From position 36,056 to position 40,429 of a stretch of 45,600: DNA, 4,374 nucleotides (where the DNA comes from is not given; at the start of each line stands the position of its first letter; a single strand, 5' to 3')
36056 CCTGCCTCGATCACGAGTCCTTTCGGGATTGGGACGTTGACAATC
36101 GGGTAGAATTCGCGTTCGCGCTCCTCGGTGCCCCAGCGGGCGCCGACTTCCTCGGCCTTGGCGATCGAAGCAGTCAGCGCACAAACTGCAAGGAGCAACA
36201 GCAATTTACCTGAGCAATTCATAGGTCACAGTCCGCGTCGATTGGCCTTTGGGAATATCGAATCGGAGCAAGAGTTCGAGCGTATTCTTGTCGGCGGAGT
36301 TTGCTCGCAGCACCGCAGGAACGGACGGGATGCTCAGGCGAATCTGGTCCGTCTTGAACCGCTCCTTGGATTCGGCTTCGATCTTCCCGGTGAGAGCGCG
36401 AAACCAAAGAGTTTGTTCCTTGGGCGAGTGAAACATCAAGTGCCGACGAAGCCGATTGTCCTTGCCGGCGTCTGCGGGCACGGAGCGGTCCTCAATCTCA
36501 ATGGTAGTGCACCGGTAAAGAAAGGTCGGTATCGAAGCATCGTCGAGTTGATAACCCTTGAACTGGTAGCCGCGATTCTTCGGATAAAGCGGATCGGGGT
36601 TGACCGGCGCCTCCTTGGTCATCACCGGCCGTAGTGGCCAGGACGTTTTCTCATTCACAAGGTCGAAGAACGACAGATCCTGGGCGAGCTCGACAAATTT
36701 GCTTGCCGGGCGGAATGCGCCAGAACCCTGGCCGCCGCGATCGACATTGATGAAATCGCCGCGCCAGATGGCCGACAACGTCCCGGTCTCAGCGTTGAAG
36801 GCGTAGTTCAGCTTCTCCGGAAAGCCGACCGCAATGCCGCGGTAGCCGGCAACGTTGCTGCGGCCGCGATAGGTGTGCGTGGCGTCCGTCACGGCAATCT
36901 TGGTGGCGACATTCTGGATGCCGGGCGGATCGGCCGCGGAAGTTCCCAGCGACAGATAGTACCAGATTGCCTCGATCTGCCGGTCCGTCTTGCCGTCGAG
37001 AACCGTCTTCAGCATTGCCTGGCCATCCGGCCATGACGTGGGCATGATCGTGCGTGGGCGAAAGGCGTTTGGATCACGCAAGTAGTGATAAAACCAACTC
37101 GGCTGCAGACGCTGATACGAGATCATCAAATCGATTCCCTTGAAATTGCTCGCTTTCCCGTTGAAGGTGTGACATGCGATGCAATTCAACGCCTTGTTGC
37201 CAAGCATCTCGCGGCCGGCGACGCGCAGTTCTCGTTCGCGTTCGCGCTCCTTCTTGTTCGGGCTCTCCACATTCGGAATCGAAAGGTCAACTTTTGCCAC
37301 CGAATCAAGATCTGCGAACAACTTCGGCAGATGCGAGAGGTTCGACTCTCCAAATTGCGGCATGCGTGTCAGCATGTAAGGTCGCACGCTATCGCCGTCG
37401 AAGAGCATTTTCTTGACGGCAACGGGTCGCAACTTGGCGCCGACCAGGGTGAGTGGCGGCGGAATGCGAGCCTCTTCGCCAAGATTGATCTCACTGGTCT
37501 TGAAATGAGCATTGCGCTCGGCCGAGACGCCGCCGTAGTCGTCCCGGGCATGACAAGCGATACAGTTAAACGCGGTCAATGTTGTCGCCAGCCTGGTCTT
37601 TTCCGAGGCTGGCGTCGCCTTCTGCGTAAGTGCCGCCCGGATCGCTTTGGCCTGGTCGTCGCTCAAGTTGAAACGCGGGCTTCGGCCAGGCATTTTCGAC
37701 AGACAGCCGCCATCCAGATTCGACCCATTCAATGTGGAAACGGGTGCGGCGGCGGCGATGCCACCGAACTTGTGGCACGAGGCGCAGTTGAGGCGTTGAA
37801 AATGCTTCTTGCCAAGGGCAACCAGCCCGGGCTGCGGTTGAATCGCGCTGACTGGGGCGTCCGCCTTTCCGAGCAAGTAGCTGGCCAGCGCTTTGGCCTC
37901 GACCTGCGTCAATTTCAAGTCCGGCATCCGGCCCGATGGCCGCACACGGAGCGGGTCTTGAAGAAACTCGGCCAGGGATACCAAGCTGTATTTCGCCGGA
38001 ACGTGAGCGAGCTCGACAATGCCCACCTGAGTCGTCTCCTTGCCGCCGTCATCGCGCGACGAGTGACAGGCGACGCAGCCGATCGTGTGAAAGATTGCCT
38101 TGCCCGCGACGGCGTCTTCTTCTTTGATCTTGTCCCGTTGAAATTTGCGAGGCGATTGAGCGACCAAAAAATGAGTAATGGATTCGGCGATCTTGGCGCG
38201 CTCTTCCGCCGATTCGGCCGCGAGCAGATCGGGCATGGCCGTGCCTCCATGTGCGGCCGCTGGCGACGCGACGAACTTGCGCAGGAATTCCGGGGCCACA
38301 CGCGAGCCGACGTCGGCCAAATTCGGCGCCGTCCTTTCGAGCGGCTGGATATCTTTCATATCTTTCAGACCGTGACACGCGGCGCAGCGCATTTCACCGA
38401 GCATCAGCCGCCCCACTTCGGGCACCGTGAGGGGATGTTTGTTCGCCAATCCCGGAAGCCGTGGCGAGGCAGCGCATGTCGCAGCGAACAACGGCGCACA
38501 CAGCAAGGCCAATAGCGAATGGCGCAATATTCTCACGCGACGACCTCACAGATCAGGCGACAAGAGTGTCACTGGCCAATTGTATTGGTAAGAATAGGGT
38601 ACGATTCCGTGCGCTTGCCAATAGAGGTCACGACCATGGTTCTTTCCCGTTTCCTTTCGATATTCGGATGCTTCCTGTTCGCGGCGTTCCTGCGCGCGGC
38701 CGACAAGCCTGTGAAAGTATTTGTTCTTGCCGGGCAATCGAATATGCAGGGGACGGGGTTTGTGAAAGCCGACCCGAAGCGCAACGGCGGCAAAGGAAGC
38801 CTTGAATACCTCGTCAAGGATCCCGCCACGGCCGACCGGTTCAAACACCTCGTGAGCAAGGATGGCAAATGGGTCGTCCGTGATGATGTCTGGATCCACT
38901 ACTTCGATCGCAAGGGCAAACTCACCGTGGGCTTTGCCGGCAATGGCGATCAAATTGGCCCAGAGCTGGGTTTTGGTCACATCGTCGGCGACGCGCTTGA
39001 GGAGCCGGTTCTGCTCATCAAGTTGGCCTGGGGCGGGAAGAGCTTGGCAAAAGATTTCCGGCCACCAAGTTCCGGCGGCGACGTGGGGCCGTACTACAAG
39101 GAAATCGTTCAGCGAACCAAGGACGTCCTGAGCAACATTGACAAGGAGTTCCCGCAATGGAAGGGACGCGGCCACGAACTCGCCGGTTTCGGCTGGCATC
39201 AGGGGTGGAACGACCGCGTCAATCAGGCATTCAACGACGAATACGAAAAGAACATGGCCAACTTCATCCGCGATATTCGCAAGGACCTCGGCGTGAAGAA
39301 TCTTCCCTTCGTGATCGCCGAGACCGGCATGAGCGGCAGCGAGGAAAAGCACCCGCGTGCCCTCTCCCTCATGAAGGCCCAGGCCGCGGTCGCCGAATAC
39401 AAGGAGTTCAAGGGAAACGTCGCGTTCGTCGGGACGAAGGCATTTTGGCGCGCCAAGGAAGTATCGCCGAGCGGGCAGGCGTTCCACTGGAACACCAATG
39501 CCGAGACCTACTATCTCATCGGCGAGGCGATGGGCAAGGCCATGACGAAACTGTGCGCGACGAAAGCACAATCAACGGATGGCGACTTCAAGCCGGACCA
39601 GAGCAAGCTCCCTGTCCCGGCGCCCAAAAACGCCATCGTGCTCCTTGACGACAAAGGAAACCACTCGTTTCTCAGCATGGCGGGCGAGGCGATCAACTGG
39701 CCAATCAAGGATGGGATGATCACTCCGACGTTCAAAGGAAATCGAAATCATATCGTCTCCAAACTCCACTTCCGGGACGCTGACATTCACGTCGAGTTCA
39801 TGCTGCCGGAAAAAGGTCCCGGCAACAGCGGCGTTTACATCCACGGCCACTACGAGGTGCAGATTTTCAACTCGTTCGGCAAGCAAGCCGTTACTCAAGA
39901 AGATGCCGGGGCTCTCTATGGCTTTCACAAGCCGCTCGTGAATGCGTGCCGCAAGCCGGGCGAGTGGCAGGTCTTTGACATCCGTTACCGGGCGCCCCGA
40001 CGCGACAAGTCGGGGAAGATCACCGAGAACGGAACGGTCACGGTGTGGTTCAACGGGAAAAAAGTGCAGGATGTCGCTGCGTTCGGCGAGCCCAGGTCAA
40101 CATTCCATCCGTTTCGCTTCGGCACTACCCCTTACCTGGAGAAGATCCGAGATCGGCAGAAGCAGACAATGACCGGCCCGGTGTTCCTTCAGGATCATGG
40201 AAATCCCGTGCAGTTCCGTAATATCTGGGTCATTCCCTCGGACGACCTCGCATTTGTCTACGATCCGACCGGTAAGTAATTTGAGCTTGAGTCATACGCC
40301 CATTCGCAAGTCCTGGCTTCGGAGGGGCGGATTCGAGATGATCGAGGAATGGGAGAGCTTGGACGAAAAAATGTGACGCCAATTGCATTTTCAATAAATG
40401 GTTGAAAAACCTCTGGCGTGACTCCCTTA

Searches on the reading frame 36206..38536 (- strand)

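Call 42: search_protein_families(library=pfam, proteins=[window:36206-38536:-], max_evalue=0.00001)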
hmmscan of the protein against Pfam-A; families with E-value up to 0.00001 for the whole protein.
window:36206-38536:- (776 aa): 4 families
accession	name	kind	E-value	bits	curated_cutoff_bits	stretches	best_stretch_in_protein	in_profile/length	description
PF00034.26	Cytochrom_C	-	9.6e-24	85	21.3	0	143-222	2-87/90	Cytochrome c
PF13442.11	Cytochrome_CBB3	-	2.9e-19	69.6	27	0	50-117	13-65/68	Cytochrome C oxidase, cbb3-type, subunit III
PF22113.1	Mtrc-MtrF_II-IV_dom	-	2.5e-06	27.6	30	0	301-344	99-137/176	Outer membrane cytochrome MtrC/MtrF-like, domains II/IV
PF02433.20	FixO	-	4.1e-06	26.9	29.6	0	463-500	99-136/219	Cytochrome C oxidase, mono-heme subunit/FixO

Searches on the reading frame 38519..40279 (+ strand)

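Call 42: search_protein_families(library=pfam, proteins=[window:38519-40279:+], max_evalue=0.00001)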
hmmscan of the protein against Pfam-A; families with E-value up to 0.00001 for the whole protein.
window:38519-40279:+ (586 aa): 2 families
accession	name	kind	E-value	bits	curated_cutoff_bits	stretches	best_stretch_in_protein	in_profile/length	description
PF06439.18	3keto-disac_hyd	-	4.3e-33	115.4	26.8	1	374-571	4-186/187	3-keto-disaccharide hydrolase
PF03629.24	SASA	-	5.4e-27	95.3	24.8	1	65-342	2-224/226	Carbohydrate esterase, sialic acid-specific acetylesterase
